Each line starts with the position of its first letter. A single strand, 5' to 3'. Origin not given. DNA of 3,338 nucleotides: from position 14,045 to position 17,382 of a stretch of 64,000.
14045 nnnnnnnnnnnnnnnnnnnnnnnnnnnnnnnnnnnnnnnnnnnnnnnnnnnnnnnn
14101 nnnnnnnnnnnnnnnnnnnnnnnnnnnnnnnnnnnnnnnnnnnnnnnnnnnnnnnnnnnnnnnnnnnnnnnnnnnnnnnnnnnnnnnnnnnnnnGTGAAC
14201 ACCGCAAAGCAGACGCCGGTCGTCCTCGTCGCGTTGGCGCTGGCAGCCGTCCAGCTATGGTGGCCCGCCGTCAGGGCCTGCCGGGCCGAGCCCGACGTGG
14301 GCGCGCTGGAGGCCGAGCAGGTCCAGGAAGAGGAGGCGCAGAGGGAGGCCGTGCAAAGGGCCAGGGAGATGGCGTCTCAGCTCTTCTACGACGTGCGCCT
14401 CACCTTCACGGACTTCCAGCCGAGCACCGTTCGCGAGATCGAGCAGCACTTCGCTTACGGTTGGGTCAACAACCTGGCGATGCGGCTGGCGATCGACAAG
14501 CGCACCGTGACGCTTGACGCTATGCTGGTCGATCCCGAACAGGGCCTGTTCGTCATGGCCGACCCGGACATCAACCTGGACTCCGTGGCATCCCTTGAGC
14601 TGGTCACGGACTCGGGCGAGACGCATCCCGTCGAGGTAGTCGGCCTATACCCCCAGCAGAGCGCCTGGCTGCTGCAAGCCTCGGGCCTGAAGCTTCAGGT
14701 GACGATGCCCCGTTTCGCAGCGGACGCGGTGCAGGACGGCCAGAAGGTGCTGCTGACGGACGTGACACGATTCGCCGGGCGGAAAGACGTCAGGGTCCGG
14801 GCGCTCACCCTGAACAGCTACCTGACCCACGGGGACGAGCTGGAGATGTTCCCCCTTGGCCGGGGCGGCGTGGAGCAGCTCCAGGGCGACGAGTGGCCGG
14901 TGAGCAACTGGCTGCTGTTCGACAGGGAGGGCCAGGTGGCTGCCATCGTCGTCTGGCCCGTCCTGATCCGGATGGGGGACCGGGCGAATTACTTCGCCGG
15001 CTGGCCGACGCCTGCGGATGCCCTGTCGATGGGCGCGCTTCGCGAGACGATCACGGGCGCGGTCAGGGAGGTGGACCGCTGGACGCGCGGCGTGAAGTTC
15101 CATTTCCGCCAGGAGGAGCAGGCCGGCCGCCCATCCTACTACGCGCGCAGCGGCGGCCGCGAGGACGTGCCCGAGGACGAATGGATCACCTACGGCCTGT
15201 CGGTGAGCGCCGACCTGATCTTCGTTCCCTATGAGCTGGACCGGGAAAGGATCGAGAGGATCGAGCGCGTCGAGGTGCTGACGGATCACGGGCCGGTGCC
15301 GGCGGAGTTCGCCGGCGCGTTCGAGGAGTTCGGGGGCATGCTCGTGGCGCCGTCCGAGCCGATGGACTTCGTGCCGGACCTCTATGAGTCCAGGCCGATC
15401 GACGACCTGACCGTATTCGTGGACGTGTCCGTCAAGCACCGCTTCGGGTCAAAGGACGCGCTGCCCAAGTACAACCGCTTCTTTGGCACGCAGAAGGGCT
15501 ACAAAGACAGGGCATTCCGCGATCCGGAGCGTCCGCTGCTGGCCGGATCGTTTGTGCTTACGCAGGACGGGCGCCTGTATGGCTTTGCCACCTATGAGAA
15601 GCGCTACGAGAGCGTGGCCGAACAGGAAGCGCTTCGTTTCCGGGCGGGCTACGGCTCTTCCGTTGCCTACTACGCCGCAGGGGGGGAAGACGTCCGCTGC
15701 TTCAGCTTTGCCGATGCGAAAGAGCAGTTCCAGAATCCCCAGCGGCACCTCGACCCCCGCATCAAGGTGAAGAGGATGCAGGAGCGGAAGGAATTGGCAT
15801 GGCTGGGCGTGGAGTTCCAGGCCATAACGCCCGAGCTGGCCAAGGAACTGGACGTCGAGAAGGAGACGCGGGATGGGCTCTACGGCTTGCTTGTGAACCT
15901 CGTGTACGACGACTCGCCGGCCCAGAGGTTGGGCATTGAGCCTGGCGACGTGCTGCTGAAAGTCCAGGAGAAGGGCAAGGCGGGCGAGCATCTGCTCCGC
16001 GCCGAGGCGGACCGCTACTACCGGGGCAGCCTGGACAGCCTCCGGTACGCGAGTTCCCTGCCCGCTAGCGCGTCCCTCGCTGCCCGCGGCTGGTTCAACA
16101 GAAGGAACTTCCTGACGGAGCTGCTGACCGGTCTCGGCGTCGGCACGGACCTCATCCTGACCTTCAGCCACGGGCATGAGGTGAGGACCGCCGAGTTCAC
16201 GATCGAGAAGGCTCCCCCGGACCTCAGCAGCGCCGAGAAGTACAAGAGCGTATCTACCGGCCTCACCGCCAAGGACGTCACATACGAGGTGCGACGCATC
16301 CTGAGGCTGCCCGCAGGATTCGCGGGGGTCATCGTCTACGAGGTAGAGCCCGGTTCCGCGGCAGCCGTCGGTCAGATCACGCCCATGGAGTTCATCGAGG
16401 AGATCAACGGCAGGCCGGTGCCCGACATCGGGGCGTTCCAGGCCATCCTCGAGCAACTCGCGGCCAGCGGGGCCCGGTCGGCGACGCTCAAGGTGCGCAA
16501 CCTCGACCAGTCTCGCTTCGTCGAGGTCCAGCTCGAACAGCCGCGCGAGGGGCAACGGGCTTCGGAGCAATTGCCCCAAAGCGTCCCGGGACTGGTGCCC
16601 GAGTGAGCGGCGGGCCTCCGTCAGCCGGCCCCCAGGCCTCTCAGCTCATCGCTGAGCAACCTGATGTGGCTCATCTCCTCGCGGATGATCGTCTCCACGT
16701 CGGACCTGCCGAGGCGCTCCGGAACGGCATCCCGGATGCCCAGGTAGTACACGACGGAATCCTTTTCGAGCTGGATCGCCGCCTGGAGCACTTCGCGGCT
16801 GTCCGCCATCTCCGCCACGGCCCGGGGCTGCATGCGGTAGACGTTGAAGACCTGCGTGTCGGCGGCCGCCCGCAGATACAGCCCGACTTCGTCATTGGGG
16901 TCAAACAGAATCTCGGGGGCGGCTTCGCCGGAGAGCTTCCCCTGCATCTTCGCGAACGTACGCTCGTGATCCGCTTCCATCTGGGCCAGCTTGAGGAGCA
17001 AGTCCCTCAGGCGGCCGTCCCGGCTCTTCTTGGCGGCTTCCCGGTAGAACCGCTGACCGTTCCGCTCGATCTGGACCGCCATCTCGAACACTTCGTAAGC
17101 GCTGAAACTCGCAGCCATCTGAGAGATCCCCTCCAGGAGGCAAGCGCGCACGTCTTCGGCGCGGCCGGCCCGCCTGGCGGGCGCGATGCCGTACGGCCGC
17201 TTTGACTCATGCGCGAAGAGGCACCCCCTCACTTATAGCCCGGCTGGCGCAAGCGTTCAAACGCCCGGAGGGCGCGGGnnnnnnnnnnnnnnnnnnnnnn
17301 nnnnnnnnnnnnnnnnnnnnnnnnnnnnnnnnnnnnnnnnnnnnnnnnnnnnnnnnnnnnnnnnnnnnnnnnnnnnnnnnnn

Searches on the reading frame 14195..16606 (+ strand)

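Call 42: search_protein_families(library=pfam, proteins=[window:14195-16606:+], max_evalue=0.0001)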
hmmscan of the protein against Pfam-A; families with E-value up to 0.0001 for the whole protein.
window:14195-16606:+ (803 aa): 4 families
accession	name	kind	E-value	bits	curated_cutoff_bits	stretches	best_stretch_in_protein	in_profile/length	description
PF17820.7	PDZ_6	-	1.3e-09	38.1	27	0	567-590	2-25/54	PDZ domain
PF13180.12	PDZ_2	-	2e-06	28.4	27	0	537-593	3-42/80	PDZ domain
PF00595.29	PDZ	-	4.6e-06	27.4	23.2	0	711-758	26-73/81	PDZ domain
PF12812.13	PDZ_1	-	2.5e-05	24.7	28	1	689-755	12-75/78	PDZ-like domain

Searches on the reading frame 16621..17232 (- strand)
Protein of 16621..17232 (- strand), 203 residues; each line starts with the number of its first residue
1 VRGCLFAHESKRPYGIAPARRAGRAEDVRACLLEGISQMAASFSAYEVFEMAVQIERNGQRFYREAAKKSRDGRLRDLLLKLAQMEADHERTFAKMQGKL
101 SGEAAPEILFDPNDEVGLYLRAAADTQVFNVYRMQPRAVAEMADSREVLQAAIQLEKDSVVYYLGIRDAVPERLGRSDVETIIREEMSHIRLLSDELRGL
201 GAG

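Call 42: search_protein_families(library=pfam, proteins=[window:16621-17232:-], max_evalue=0.0001)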
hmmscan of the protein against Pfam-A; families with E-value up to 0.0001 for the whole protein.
window:16621-17232:- (203 aa): 2 families
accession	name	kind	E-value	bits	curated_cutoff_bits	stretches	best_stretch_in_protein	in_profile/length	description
PF02915.23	Rubrerythrin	-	1.8e-10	41.8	22.8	1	47-105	1-61/137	Rubrerythrin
PF13668.12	Ferritin_2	-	8.3e-07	29.7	24.7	1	47-168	4-107/138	Ferritin-like domain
